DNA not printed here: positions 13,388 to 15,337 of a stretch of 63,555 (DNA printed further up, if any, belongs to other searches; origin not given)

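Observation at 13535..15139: Circularly permuted cofactor-independent phosphoglycerate mutase (GpmI)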

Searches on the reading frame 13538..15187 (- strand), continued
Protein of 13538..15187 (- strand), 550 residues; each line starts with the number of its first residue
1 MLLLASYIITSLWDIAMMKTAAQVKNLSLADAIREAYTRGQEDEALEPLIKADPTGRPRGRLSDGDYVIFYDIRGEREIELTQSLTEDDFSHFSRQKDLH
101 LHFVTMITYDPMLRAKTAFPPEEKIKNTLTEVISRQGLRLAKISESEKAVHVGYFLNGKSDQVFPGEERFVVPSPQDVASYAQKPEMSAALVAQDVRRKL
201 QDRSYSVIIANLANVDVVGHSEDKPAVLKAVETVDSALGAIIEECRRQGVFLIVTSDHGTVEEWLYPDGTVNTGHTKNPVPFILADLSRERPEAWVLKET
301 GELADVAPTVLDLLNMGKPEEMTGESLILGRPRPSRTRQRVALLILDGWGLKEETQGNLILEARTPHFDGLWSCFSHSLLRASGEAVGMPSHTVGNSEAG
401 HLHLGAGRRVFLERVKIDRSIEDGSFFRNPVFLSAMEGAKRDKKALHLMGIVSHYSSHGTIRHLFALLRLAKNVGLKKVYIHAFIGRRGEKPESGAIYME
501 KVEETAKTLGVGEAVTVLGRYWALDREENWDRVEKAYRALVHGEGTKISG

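Call 29: find_encoding_contigs(protein=P0080, flank=10000, max_places=2)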
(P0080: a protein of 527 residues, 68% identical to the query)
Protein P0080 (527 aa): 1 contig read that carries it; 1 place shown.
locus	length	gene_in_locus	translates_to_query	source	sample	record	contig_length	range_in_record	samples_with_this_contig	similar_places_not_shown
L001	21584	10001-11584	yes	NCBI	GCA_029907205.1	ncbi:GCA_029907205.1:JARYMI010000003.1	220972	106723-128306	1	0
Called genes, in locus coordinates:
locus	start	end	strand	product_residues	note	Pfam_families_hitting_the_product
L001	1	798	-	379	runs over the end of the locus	PF02684:LpxB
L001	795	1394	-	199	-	-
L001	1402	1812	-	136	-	PF07963:N_methyl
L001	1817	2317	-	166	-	PF07963:N_methyl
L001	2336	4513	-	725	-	PF01138:RNase_PH, PF03725:RNase_PH_C, PF03726:PNPase, PF01138:RNase_PH, PF00013:KH_1, PF00575:S1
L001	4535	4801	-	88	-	PF00312:Ribosomal_S15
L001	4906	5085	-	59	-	-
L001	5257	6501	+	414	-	PF04413:Glycos_transf_N, PF13579:Glyco_trans_4_4 (weak)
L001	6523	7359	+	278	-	PF01569:PAP2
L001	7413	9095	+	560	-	PF07969:Amidohydro_3, PF01979:Amidohydro_1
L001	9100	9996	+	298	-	PF01551:Peptidase_M23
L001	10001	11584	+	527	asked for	PF01676:Metalloenzyme, PF06415:iPGM_N, PF01676:Metalloenzyme, PF06415:iPGM_N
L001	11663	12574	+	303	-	PF02463:SMC_N (faint), PF13476:AAA_23 (faint), PF00005:ABC_tran, PF13175:AAA_15 (faint), PF13401:AAA_22 (faint), PF13304:AAA_21, PF13732:DrrA1-3_C (weak)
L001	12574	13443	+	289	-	PF12679:ABC2_membrane_2 (weak), PF12730:ABC2_membrane_4 (weak)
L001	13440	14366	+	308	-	PF00005:ABC_tran, PF13304:AAA_21 (weak)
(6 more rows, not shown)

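Call 30: find_encoding_contigs(protein=P0036, flank=10000, max_places=2)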
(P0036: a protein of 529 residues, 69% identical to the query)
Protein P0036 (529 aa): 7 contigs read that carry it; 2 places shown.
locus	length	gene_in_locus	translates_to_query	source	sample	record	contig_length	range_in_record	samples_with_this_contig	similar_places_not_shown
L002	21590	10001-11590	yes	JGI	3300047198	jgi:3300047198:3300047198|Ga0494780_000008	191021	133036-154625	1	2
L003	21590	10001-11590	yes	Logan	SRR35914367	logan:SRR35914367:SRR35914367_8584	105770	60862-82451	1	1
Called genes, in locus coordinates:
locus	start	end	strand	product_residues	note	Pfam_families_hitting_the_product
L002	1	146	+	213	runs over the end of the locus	PF01135:PCMT, PF00398:RrnaAD (weak), PF13649:Methyltransf_25 (weak)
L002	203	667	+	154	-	PF02643:DUF192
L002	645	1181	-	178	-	-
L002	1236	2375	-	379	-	PF02684:LpxB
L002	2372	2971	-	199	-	-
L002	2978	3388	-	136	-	PF07963:N_methyl (weak)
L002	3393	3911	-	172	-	PF07963:N_methyl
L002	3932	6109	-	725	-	PF01138:RNase_PH, PF03725:RNase_PH_C, PF03726:PNPase, PF01138:RNase_PH, PF00013:KH_1, PF00575:S1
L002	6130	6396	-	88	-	PF00312:Ribosomal_S15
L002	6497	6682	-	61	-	-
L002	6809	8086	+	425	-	PF04413:Glycos_transf_N, PF13579:Glyco_trans_4_4 (faint)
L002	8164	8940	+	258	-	PF01569:PAP2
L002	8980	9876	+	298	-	PF01551:Peptidase_M23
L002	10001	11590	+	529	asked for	PF01676:Metalloenzyme, PF06415:iPGM_N, PF01663:Phosphodiest (weak), PF01676:Metalloenzyme, PF06415:iPGM_N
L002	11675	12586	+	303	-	PF00005:ABC_tran, PF02463:SMC_N (faint), PF13175:AAA_15 (faint), PF13304:AAA_21, PF13732:DrrA1-3_C (weak)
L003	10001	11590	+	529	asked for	PF01676:Metalloenzyme, PF06415:iPGM_N, PF01663:Phosphodiest (weak), PF01676:Metalloenzyme, PF06415:iPGM_N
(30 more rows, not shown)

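Call 31: find_encoding_contigs(protein=P0297, flank=10000, max_places=2)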
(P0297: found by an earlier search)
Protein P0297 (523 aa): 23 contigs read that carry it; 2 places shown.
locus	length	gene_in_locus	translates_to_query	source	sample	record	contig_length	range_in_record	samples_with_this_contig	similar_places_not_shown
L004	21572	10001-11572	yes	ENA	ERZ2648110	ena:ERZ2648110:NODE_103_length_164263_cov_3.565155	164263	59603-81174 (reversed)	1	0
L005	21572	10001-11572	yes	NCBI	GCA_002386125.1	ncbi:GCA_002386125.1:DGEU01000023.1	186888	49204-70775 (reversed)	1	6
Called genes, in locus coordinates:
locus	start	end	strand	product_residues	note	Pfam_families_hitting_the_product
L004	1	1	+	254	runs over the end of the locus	-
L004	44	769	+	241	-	PF00596:Aldolase_II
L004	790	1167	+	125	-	PF07100:ASRT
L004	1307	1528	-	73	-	-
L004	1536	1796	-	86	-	-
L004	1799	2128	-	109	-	-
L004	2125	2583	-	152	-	PF04542:Sigma70_r2, PF08281:Sigma70_r4_2, PF04545:Sigma70_r4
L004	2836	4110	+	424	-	PF00682:HMGL-like, PF22617:HCS_D2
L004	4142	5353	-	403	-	PF00180:Iso_dh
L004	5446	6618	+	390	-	PF00083:Sugar_tr (weak), PF07690:MFS_1, PF12832:MFS_1_like, PF07690:MFS_1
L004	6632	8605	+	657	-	PF00890:FAD_binding_2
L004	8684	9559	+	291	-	PF03668:RapZ-like_N, PF22740:PapZ_C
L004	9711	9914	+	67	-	PF00313:CSD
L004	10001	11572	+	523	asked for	PF06415:iPGM_N, PF01676:Metalloenzyme, PF06415:iPGM_N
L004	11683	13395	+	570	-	PF02878:PGM_PMM_I, PF02879:PGM_PMM_II, PF02880:PGM_PMM_III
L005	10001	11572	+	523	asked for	PF06415:iPGM_N, PF01676:Metalloenzyme, PF06415:iPGM_N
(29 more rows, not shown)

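Call 32: find_encoding_contigs(protein=P0144, flank=10000, max_places=2)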
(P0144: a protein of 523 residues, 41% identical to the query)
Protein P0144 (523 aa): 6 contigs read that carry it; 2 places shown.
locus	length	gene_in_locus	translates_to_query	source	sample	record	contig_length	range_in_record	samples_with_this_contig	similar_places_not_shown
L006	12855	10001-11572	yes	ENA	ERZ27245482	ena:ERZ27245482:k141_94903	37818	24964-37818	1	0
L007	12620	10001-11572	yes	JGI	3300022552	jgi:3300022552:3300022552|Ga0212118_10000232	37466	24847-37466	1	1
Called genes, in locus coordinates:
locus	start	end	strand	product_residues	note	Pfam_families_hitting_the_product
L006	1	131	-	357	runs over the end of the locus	PF02163:Peptidase_M50, PF00595:PDZ, PF13180:PDZ_2, PF17820:PDZ_6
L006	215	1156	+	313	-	PF07670:Gate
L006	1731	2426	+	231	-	-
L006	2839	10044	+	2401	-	PF06414:Zeta_toxin (faint), PF13191:AAA_16 (faint), PF00004:AAA (faint), PF01326:PPDK_N, PF13207:AAA_17 (faint), PF13238:AAA_18 (faint)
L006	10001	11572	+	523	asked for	PF06415:iPGM_N, PF01676:Metalloenzyme, PF06415:iPGM_N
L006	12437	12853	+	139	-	?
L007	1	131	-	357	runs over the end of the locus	PF02163:Peptidase_M50, PF00595:PDZ, PF13180:PDZ_2, PF17820:PDZ_6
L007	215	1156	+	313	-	PF07670:Gate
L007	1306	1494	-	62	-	PF00872:Transposase_mut (weak)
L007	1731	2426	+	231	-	-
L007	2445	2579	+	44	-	-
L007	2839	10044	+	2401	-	PF06414:Zeta_toxin (faint), PF13191:AAA_16 (faint), PF00004:AAA (faint), PF01326:PPDK_N, PF13207:AAA_17 (faint), PF13238:AAA_18 (faint)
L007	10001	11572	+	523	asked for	PF06415:iPGM_N, PF01676:Metalloenzyme, PF06415:iPGM_N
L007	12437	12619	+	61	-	?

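Call 37: find_related_loci(query=A1, collection=genome_contigs, flank=3000)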
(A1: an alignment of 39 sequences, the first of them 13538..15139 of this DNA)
Query A1 (534 aa) in genome_contigs; peptide patterns used: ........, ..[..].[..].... (x = any residue, [..] = any of these).
435 stretches matched a pattern; 394 encode a relative of the query (tblastn E <= 1e-3); the best 80 are kept; 80 distinct loci.
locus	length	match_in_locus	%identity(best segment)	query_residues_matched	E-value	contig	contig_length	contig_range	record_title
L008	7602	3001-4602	84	1-534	0e+0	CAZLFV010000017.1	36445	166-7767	MAG TPA_asm: uncultured Eubacteriales bacterium isolate SRP231805_co1_145 genome assembly, contig: NODE_373_length_36445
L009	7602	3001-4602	77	1-534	0e+0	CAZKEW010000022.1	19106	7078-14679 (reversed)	MAG TPA_asm: uncultured Eubacteriales bacterium isolate binchicken_co266_180 genome assembly, contig: NODE_4680_length_1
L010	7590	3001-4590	70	1-532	0e+0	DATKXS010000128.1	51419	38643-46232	MAG TPA_asm: Candidatus Desulfaltia sp. isolate SMAG_U14198 k141_519234, whole genome shotgun sequence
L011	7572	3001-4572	70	1-526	0e+0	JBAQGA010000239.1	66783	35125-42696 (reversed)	MAG: Candidatus Aminicenantales bacterium isolate MFD06995_ilm_asm_bin14 k127_196344, whole genome shotgun sequence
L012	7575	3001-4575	70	9-533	0e+0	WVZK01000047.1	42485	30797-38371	MAG: Candidatus Aminicenantes bacterium isolate CS4-C017 C_merged_R1_(paired)_contig_68916, whole genome shotgun sequenc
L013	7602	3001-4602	68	1-534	0e+0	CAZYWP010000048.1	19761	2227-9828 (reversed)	MAG TPA_asm: uncultured Eubacteriales bacterium isolate binchicken_co376_295 genome assembly, contig: NODE_2582_length_1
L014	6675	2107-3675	69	9-534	0e+0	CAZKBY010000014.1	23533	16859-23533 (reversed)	MAG TPA_asm: uncultured Eubacteriales bacterium isolate binchicken_co274_232 genome assembly, contig: NODE_5560_length_2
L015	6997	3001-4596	68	1-534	0e+0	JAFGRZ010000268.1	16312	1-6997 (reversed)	MAG: Candidatus Aminicenantes bacterium isolate Zod_Metabat.860 k87_6354126, whole genome shotgun sequence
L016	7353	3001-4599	67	1-533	0e+0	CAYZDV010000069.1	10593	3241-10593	MAG TPA_asm: uncultured Eubacteriales bacterium isolate binchicken_co360_50 genome assembly, contig: NODE_1019_length_10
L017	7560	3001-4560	68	13-532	0e+0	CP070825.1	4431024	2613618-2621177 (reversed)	MAG: Candidatus Aminicenantes bacterium isolate bin112 chromosome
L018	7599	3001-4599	67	1-533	0e+0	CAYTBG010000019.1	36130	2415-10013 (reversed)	MAG TPA_asm: uncultured Eubacteriales bacterium isolate SRP068000_co2_7 genome assembly, contig: NODE_507_length_36130_c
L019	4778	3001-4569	70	10-534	0e+0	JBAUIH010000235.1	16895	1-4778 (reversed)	MAG: Candidatus Aminicenantales bacterium isolate MFD09513_ilm_asm_bin8 k127_9016, whole genome shotgun sequence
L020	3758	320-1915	68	1-534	0e+0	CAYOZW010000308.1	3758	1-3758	MAG TPA_asm: uncultured Eubacteriales bacterium isolate binchicken_co81_511 genome assembly, contig: NODE_50081_length_3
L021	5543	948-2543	67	1-532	0e+0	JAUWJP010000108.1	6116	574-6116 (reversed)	MAG: Candidatus Aminicenantes bacterium isolate CSMAG_2323 CSMAG_2323_k127_3289759_length_6116_cov_31.0000, whole genome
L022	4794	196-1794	66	1-533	0e+0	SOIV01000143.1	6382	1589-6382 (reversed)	MAG: Candidatus Aminicenantes bacterium isolate E29_bin47 NODE_5605_length_6382_cov_105.889047, whole genome shotgun seq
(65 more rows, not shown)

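Call 43: predict_structure(alignment_id=A1)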
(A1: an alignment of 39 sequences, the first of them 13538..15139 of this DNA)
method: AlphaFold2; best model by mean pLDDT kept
length: 534 residues; sequences in the alignment: 39
mean_pLDDT: 87.1   pTM: 0.85
mean pLDDT of the five models: 87.1, 84.2, 82.6, 82.3, 81.5
residues with pLDDT >= 90: 301; 70-90: 173; 50-70: 52; < 50: 8
segments of 3 or more residues with pLDDT < 50: 1-4, 506-509
pLDDT, mean of each block of 10 residues (from residue 1): 57 90 80 91 95 77 83 84 90 83 85 97 95 89 93 91 79 96 97 94 80 96 97 95 79 68 91 75 95 95 95 71 90 79 90 94 88 80 92 88 93 97 98 84 87 98 92 63 93 96 64 76 94 83
secondary structure, 60 per line:
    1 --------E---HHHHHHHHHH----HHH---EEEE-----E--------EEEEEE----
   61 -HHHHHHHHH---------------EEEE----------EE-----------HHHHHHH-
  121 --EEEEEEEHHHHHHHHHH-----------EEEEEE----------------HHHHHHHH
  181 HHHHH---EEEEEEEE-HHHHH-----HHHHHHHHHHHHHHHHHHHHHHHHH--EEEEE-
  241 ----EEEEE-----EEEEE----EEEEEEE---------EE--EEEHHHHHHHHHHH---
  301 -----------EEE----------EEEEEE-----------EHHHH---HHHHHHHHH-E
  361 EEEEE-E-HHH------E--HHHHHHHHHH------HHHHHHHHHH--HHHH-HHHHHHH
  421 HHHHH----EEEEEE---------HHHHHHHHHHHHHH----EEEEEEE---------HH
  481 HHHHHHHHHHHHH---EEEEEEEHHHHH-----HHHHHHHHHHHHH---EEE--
elements in order: H13-22 E33-36 E51-56 H62-70 E86-89 H113-119 E123-129 H130-139 E151-156 H173-185 E189-196 H198-202 H208-232 E235-239 E245-249 E255-259 E264-270 E284-286 H287-297 E312-314 E325-330 H343-346 H350-358 E360-365 H381-390 H397-406 H409-412 H414-425 E430-435 H445-458 E463-469 H479-493 E497-503 H504-508 H514-526 E530-532

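Call 47: fold_search(model_id=the predicted structure, library=pdb)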
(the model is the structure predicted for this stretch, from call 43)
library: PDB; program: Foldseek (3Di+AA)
matches with E <= 10: 986; with E <= 0.001: 22
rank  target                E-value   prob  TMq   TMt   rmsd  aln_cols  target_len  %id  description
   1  1o99                  1.4e-20  1.00  0.52  0.55   2.6       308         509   38  CRYSTAL STRUCTURE OF THE S62A MUTANT OF PHOSPHOGLYCERATE MUTASE FROM BACILLUS STEAROTHERMOPHILUS COMPLEXED WITH 2-PHOSPH (released 2002-12-23)
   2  1ejj                  3.5e-20  1.00  0.51  0.53   2.7       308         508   38  CRYSTAL STRUCTURAL ANALYSIS OF PHOSPHOGLYCERATE MUTASE COCRYSTALLIZED WITH 3-PHOSPHOGLYCERATE (released 2001-03-02)
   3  1o98                  7.1e-20  1.00  0.51  0.54   2.4       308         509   38  1.4A CRYSTAL STRUCTURE OF PHOSPHOGLYCERATE MUTASE FROM BACILLUS STEAROTHERMOPHILUS COMPLEXED WITH 2-PHOSPHOGLYCERATE (released 2003-05-01)
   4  5vpu                  1.8e-18  1.00  0.47  0.49   7.7       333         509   34  Crystal Structure of 2,3-bisphosphoglycerate-independent phosphoglycerate mutase bound to 3-phosphoglycerate, from Acine (released 2017-05-24)
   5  2ify                  6.5e-18  1.00  0.35  0.37   9.7       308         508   36  Structure of Bacillus anthracis cofactor-independent phosphoglucerate mutase (released 2006-10-24)
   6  4my4                  1.3e-17  1.00  0.39  0.42   5.1       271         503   38  Crystal structure of phosphoglycerate mutase from Staphylococcus aureus. (released 2013-10-16)
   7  7tl7_B                1.6e-17  1.00  0.36  0.36   9.1       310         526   34  1.90A resolution structure of independent phosphoglycerate mutase from C. elegans in complex with a macrocyclic peptid (released 2022-08-10)
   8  4nwj                  1.9e-17  1.00  0.39  0.41   5.2       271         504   38  Crystal structure of phosphopglycerate mutase from Staphylococcus aureus in 3-phosphoglyceric acid bound form. (released 2015-01-14)
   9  7knf_A                9.2e-17  1.00  0.37  0.39   9.8       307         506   35  1.80A resolution structure of independent Phosphoglycerate mutase from C. elegans in complex with a macrocyclic peptid (released 2021-04-07)
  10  7tl7_D                1.1e-16  1.00  0.36  0.37   9.3       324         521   33  1.90A resolution structure of independent phosphoglycerate mutase from C. elegans in complex with a macrocyclic peptid (released 2022-08-10)
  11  7tl7_A                1.1e-16  1.00  0.35  0.35   9.7       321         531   33  1.90A resolution structure of independent phosphoglycerate mutase from C. elegans in complex with a macrocyclic peptid (released 2022-08-10)
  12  7knf_B                1.2e-16  1.00  0.37  0.39   9.7       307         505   35  1.80A resolution structure of independent Phosphoglycerate mutase from C. elegans in complex with a macrocyclic peptid (released 2021-04-07)
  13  5kgm_A                1.7e-16  1.00  0.37  0.38  11.4       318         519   33  2.95A resolution structure of Apo independent phosphoglycerate mutase from C. elegans (monoclinic form) (released 2017-04-05)
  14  7kng_A                2.0e-16  1.00  0.36  0.37   9.8       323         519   33  2.10A resolution structure of independent Phosphoglycerate mutase from C. elegans in complex with a macrocyclic peptid (released 2021-04-07)
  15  5kgn_A                2.4e-16  1.00  0.37  0.37   9.4       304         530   35  1.95A resolution structure of independent phosphoglycerate mutase from C. elegans in complex with a macrocyclic peptid (released 2017-04-05)
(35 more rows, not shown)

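Call 53: find_encoding_contigs(protein=P0285, flank=8000, max_places=1)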
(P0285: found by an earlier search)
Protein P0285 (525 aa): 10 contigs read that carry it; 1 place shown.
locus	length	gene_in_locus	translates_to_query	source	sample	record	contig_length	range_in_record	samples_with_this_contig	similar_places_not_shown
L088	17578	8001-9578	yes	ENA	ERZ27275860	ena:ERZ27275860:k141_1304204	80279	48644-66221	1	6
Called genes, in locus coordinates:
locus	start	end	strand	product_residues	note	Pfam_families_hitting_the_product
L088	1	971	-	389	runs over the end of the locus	PF04101:Glyco_tran_28_C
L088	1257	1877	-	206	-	PF00300:His_Phos_1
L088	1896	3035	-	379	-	PF20706:GT4-conflict, PF00534:Glycos_transf_1, PF13692:Glyco_trans_1_4, PF13524:Glyco_trans_1_2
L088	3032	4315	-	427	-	PF13439:Glyco_transf_4 (faint), PF00534:Glycos_transf_1, PF13692:Glyco_trans_1_4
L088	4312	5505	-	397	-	PF04101:Glyco_tran_28_C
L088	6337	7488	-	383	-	PF01464:SLT, PF01476:LysM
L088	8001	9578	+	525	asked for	PF01676:Metalloenzyme, PF06415:iPGM_N, PF01676:Metalloenzyme, PF06415:iPGM_N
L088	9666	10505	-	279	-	PF03009:GDPD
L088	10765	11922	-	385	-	PF13416:SBP_bac_8 (weak)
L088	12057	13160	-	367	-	PF00005:ABC_tran, PF02463:SMC_N (faint), PF13304:AAA_21 (faint)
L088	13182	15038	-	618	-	PF00528:BPD_transp_1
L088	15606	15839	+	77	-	-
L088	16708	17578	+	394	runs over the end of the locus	PF07690:MFS_1, PF12832:MFS_1_like, PF00083:Sugar_tr (weak), PF07690:MFS_1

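Call 54: find_encoding_contigs(protein=P0179, flank=8000, max_places=1)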
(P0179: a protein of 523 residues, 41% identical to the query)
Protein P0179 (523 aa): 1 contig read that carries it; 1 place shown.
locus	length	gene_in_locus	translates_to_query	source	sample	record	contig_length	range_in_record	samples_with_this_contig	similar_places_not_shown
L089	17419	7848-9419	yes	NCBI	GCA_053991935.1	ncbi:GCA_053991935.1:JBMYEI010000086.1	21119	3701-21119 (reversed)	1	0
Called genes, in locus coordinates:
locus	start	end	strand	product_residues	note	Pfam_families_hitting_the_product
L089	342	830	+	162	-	PF01966:HD (weak)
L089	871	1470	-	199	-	PF07963:N_methyl, PF22434:PilW_C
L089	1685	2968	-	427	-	PF00753:Lactamase_B, PF13483:Lactamase_B_3 (weak), PF12706:Lactamase_B_2, PF16661:Lactamase_B_6, PF10996:Beta-Casp, PF07521:RMMBL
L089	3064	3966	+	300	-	PF00126:HTH_1, PF03466:LysR_substrate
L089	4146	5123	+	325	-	PF01547:SBP_bac_1, PF13531:SBP_bac_11, PF13416:SBP_bac_8, PF13343:SBP_bac_6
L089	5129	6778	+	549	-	PF00528:BPD_transp_1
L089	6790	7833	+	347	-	PF00005:ABC_tran, PF13304:AAA_21 (faint), PF08402:TOBE_2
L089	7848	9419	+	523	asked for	PF01676:Metalloenzyme, PF06415:iPGM_N, PF01676:Metalloenzyme, PF06415:iPGM_N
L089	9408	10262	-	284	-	PF00892:EamA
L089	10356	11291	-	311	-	PF12679:ABC2_membrane_2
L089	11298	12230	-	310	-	PF00005:ABC_tran, PF13304:AAA_21 (weak)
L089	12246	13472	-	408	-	PF10633:NPCBM_assoc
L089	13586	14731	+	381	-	PF02670:DXP_reductoisom, PF08436:DXP_redisom_C, PF13288:DXPR_C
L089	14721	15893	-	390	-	PF13487:HD_5, PF01966:HD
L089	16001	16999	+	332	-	PF02608:Bmp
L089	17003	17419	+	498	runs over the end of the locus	PF00005:ABC_tran, PF02463:SMC_N (weak), PF13304:AAA_21 (faint), PF00005:ABC_tran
